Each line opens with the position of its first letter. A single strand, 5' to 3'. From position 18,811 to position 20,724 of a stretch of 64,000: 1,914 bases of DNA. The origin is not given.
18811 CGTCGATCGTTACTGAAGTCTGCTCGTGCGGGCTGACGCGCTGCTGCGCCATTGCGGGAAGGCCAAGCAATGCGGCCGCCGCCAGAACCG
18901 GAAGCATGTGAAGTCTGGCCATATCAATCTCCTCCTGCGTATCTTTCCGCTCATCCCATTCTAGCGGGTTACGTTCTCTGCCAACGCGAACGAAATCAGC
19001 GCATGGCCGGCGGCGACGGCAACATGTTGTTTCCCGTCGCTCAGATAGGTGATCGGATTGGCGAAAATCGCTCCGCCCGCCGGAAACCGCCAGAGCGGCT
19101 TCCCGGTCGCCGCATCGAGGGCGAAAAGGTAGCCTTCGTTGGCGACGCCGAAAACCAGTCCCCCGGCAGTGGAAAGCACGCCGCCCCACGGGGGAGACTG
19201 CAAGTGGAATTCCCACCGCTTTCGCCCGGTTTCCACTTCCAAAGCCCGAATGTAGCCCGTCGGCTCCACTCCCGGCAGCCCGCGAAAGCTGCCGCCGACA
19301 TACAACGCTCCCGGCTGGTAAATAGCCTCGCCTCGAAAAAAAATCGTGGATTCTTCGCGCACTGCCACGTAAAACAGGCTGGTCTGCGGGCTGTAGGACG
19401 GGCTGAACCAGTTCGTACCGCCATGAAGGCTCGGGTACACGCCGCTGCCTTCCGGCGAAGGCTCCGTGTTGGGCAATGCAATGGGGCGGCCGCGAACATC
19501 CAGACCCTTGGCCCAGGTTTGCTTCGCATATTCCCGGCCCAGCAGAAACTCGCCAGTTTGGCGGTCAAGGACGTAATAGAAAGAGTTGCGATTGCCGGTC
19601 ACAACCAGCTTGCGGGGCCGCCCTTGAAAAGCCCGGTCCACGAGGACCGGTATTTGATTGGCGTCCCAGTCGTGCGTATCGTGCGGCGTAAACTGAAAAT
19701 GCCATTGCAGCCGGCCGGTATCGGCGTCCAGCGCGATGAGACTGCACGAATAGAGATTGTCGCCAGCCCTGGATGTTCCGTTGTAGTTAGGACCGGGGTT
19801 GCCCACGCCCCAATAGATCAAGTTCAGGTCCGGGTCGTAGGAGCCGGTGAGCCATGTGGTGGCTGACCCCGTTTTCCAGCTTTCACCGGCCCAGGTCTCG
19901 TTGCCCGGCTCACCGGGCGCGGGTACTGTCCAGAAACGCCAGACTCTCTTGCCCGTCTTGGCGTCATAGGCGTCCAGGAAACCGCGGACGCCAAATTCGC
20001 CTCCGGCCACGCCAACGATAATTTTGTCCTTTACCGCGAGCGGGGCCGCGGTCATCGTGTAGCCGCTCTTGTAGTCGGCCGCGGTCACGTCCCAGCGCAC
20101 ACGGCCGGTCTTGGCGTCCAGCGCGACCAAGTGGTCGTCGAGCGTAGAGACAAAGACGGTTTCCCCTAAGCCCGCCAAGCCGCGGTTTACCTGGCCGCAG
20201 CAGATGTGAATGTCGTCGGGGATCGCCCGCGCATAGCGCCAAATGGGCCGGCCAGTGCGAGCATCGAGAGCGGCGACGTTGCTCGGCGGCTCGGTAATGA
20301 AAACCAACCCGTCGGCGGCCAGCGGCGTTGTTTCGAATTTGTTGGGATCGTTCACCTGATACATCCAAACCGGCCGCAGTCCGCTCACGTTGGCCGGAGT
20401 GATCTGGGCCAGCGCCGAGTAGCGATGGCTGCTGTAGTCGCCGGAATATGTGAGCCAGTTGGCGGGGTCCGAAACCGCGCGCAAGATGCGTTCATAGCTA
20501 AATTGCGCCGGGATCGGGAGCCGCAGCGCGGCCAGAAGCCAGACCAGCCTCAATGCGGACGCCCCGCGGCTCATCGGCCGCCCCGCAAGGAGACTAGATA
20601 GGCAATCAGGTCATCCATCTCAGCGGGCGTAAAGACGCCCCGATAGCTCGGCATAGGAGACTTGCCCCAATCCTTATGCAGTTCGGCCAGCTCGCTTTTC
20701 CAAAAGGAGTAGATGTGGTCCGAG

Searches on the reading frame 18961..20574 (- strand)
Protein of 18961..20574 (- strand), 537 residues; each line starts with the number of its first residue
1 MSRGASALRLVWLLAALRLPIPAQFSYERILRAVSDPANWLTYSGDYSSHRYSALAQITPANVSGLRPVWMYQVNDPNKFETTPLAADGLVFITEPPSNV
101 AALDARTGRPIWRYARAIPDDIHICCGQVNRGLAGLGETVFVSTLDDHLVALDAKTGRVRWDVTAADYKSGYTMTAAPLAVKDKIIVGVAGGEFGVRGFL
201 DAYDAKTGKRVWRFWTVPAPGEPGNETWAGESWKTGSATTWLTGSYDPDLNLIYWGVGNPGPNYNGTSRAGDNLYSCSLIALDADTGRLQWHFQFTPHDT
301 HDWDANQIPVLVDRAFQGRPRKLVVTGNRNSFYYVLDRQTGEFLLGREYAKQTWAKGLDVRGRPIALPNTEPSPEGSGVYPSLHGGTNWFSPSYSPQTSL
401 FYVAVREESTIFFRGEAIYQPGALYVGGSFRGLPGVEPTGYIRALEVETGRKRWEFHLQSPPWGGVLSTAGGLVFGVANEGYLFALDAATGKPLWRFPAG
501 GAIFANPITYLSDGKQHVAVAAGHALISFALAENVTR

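Call 47: find_encoding_contigs(protein=window:18961-20574:-, flank=10000, max_places=1)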
Protein window:18961-20574:- (537 aa): 3 contigs read that carry it; 1 place shown.
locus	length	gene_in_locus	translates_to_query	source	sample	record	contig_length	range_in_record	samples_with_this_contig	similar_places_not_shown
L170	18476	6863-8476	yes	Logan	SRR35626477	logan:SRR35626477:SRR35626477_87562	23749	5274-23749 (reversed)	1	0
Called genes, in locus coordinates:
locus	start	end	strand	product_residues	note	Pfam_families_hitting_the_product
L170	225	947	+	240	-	-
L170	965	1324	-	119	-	PF01740:STAS, PF13466:STAS_2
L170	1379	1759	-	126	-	PF01740:STAS, PF13466:STAS_2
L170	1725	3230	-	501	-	PF00724:Oxidored_FMN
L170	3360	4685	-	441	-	PF07690:MFS_1, PF00083:Sugar_tr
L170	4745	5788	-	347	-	PF00557:Peptidase_M24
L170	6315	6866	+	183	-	PF00034:Cytochrom_C (faint), PF13442:Cytochrome_CBB3 (faint)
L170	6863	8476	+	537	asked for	PF01011:PQQ, PF13570:Beta-prop_ACSF4 (faint), PF13360:PQQ_2, PF01011:PQQ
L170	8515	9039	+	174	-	PF11138:DUF2911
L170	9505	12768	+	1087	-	PF13620:CarboxypepD_reg, PF25183:OMP_b-brl_4, PF00593:TonB_dep_Rec_b-barrel (weak)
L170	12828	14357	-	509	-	PF03972:MmgE_PrpD_N, PF19305:MmgE_PrpD_C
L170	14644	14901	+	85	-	PF06170:DUF983 (weak)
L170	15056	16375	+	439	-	PF13520:AA_permease_2, PF00324:AA_permease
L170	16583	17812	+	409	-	PF01979:Amidohydro_1, PF07969:Amidohydro_3 (faint)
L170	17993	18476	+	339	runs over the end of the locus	PF08100:Dimerisation, PF13489:Methyltransf_23 (weak), PF00891:Methyltransf_2, PF13847:Methyltransf_31, PF08241:Methyltransf_11, PF08242:Methyltransf_12, PF13649:Methyltransf_25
